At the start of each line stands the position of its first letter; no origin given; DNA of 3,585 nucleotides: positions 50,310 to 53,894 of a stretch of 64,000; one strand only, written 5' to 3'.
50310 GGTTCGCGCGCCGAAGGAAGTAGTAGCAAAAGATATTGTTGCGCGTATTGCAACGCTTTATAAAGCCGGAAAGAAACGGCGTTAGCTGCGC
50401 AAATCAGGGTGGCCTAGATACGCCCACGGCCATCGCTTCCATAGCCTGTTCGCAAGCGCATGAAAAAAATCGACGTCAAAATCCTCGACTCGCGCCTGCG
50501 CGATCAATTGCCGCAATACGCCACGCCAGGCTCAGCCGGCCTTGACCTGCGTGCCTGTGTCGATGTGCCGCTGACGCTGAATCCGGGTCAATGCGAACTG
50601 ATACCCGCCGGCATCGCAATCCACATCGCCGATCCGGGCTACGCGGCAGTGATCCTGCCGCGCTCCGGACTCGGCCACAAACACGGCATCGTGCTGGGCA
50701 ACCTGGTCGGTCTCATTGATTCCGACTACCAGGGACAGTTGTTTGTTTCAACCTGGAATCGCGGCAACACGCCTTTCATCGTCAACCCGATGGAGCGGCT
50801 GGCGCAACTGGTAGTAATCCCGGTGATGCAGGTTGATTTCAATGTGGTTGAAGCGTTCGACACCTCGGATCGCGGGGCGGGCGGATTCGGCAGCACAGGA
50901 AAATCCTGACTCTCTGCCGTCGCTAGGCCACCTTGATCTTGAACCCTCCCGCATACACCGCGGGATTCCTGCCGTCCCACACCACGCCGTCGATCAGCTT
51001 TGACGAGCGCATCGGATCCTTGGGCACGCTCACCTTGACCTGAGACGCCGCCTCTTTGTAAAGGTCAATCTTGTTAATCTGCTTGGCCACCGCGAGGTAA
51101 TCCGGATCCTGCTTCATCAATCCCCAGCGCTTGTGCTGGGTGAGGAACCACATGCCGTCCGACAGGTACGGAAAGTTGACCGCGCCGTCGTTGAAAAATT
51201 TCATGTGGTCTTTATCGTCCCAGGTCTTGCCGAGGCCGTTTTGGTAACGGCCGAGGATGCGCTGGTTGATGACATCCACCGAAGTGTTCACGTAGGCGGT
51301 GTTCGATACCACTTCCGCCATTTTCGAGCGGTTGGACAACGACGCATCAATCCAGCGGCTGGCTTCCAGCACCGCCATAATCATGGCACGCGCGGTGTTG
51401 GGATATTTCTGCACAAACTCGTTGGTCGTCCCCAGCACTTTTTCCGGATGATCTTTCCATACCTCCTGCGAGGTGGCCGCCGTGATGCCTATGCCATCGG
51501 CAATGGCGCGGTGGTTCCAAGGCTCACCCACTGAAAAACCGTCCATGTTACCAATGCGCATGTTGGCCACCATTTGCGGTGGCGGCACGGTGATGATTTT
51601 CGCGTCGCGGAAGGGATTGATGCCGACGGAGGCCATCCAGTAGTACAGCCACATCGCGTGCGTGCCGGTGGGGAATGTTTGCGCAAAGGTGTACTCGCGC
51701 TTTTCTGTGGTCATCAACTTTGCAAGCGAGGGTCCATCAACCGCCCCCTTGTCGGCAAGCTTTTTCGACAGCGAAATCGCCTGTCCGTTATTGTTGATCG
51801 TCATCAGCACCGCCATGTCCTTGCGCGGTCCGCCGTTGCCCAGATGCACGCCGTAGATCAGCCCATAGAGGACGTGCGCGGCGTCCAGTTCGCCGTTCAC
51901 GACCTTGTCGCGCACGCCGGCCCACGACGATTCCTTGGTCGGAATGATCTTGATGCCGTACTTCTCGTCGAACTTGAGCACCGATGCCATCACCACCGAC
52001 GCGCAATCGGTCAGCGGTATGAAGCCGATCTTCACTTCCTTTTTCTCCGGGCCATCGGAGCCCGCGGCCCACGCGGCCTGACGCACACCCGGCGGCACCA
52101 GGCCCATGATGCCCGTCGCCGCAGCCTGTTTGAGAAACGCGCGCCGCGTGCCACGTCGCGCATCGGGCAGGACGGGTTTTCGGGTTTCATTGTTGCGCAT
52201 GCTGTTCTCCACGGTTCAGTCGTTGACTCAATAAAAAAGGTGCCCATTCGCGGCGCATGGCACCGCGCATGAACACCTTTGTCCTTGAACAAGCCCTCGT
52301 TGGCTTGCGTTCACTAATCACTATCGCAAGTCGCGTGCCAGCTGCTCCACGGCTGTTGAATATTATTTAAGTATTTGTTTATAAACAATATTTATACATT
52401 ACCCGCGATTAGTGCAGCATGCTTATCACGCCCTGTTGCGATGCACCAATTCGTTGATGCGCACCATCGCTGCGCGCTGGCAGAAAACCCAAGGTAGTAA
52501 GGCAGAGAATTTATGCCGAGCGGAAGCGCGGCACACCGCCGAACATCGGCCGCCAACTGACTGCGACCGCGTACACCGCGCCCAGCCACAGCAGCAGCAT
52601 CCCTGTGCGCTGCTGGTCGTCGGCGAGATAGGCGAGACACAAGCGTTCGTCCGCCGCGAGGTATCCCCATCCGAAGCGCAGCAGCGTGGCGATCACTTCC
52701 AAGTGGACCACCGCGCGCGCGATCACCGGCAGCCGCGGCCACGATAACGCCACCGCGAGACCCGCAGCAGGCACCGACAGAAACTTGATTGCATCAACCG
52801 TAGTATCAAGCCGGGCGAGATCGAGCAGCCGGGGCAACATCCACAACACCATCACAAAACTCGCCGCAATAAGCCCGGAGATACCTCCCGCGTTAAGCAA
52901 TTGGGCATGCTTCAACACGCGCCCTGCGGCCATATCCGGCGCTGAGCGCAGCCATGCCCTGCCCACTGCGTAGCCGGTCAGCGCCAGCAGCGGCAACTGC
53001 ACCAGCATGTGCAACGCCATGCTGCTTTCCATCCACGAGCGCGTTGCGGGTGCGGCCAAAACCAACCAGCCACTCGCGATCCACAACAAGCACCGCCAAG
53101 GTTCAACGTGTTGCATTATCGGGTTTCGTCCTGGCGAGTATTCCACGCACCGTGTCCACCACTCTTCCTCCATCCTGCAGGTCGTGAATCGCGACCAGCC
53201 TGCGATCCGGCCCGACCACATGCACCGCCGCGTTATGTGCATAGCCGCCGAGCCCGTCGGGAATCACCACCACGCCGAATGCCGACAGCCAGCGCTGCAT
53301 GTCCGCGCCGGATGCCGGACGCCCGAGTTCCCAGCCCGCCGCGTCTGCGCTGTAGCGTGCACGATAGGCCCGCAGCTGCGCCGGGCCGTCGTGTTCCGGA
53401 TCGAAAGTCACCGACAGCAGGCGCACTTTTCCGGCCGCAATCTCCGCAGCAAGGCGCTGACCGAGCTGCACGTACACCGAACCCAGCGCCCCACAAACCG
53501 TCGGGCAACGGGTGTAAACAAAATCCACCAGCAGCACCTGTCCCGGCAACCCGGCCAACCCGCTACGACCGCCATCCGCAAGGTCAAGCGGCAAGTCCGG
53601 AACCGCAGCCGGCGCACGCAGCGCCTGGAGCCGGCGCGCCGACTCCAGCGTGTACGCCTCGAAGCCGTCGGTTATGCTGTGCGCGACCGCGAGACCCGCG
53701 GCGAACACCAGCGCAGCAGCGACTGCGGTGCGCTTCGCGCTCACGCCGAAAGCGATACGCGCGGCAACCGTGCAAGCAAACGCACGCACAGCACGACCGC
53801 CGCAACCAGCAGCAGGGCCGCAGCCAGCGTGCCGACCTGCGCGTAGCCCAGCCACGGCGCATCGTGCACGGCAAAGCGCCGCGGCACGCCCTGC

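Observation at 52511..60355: Eight-gene periplasm-facing redox operon wedged into a nitrate/nitrite assimilation locus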

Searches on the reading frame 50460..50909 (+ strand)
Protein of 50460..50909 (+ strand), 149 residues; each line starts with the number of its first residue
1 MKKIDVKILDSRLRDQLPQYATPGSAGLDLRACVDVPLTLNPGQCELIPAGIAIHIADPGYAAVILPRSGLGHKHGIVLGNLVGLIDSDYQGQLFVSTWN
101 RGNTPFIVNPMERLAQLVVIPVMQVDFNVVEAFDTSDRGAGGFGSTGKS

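Call 7: search_protein_families(library=pfam, proteins=[window:50460-50909:+], max_evalue=0.001)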
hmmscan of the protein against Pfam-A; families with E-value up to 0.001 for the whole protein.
window:50460-50909:+ (149 aa): 2 families
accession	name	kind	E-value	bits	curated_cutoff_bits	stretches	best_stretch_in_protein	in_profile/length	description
PF00692.24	dUTPase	-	1.4e-35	122.3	22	1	16-147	4-129/129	dUTPase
PF22769.1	DCD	-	8.1e-07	29.7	27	1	38-119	71-150/153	dCTP deaminase-like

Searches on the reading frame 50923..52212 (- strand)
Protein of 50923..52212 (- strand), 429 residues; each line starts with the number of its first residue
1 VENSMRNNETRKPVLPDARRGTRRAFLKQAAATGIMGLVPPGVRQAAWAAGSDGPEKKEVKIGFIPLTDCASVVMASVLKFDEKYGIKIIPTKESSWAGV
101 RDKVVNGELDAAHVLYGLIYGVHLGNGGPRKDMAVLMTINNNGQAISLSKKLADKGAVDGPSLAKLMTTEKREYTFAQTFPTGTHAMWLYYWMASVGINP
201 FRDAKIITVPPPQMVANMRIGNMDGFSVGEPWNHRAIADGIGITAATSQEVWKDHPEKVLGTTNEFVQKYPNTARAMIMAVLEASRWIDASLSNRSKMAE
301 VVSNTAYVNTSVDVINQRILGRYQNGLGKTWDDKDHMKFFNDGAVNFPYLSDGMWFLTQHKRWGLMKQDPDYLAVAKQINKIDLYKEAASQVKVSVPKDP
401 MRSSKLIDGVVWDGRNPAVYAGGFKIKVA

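Call 7: search_protein_families(library=pfam, proteins=[window:50923-52212:-], max_evalue=0.001)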
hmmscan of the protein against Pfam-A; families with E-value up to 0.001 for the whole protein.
window:50923-52212:- (429 aa): 1 family
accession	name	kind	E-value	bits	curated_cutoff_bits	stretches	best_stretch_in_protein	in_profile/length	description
PF13379.11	NMT1_2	-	2.3e-100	336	24.7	1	54-302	2-251/252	NMT1-like family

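Call 63: search_protein_families(library=ncbifam, proteins=[window:50923-52212:-], max_evalue=0.001)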
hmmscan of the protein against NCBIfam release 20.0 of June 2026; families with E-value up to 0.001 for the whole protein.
window:50923-52212:- (429 aa): 2 families
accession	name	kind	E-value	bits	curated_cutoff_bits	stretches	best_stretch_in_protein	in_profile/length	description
TIGR01728.1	SsuA_fam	subfamily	1.2e-08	34.6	163.5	1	200-306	128-231/290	aliphatic sulfonate ABC transporter substrate-binding protein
NF040735.1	SBP_SaoX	equivalog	0.0004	19.6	300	1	215-291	142-221/330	ABC transporter substrate-binding subunit SaoX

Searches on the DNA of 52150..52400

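Call 76: search_rna_families(source=window, start=52150, end=52400, threshold=evalue, max_evalue=10)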
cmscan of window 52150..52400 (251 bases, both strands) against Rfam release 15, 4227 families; matches with E-value up to 10: 2.
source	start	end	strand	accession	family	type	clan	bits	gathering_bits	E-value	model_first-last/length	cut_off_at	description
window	52270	52339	-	RF03032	narK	Cis-reg;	-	26.9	43.2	0.002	1-72/72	no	narK RNA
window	52213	52273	-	RF00194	Rubella_3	Cis-reg;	-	12.2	35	6.6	1-68/68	no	Rubella virus 3' cis-acting element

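Call 79: search_rna_families(source=window, start=52200, end=52360, threshold=evalue, max_evalue=1, show_alignments=1)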
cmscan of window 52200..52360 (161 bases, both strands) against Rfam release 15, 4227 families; matches with E-value up to 1: 2.
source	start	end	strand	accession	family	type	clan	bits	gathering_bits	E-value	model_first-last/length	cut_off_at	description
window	52270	52339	-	RF03032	narK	Cis-reg;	-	26.9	43.2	0.0013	1-72/72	no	narK RNA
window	52223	52292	-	RF04201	MIR7510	Gene; miRNA;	-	17.9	93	0.31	1-79/79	no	MIR7510 microRNA precursor family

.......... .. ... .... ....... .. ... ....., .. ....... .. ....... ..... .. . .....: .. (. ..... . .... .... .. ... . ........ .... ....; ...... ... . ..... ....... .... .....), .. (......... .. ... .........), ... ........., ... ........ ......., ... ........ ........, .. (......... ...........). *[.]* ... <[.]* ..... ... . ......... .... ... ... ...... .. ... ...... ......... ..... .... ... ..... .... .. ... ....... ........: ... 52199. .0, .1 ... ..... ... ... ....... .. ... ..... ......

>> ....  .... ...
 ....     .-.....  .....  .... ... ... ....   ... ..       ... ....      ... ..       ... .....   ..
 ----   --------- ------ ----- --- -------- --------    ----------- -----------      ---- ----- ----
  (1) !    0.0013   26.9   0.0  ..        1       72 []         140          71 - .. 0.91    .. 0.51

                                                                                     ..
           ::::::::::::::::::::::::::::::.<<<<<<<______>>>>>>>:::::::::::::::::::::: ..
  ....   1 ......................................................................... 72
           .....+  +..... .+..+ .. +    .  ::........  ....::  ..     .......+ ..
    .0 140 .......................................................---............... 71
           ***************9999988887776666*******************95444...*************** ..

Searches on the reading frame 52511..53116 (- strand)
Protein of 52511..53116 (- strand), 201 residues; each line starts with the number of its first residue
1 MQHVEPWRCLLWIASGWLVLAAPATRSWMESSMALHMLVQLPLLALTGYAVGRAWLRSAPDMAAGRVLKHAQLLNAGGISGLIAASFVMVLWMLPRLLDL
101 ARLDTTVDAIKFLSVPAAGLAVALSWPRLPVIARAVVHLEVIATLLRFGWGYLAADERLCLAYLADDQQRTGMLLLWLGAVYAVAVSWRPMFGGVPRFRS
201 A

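Call 4: search_protein_families(library=pfam, proteins=[window:52511-53116:-], max_evalue=0.01)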
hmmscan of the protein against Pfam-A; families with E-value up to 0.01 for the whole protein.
window:52511-53116:- (201 aa): 1 family
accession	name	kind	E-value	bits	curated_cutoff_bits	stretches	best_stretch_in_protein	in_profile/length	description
PF07185.16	DUF1404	-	0.0025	18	29.4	1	22-134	12-104/169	Protein of unknown function (DUF1404)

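Call 5: search_protein_families(library=ncbifam, proteins=[window:52511-53116:-], max_evalue=0.01)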
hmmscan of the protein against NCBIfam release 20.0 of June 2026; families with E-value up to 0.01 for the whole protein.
window:52511-53116:- (201 aa): 0 families

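Call 42: search_protein_families(library=pfam, proteins=[window:52511-53116:-], max_evalue=10)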
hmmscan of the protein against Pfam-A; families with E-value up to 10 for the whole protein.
window:52511-53116:- (201 aa): 2 families
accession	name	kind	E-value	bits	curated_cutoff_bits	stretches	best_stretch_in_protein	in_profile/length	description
PF07185.16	DUF1404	-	0.0025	18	29.4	1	22-134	12-104/169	Protein of unknown function (DUF1404)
PF10166.14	DUF2368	-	0.28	11.3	25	1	9-51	53-95/134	Uncharacterised conserved protein (DUF2368)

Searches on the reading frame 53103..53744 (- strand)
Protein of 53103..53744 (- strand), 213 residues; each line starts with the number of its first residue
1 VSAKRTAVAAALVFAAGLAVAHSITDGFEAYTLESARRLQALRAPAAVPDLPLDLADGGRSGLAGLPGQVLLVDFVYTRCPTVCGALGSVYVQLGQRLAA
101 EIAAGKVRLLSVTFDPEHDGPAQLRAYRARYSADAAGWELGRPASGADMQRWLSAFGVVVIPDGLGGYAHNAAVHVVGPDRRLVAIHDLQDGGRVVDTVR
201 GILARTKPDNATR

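Call 4: search_protein_families(library=pfam, proteins=[window:53103-53744:-], max_evalue=0.01)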
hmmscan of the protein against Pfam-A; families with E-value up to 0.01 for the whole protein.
window:53103-53744:- (213 aa): 1 family
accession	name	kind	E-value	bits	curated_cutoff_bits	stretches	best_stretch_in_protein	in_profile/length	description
PF02630.20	SCO1-SenC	-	2.9e-13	50.4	22.8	1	64-182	17-133/134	SCO1/SenC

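Call 5: search_protein_families(library=ncbifam, proteins=[window:53103-53744:-], max_evalue=0.01)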
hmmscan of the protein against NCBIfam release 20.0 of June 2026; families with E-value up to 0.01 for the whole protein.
window:53103-53744:- (213 aa): 0 families
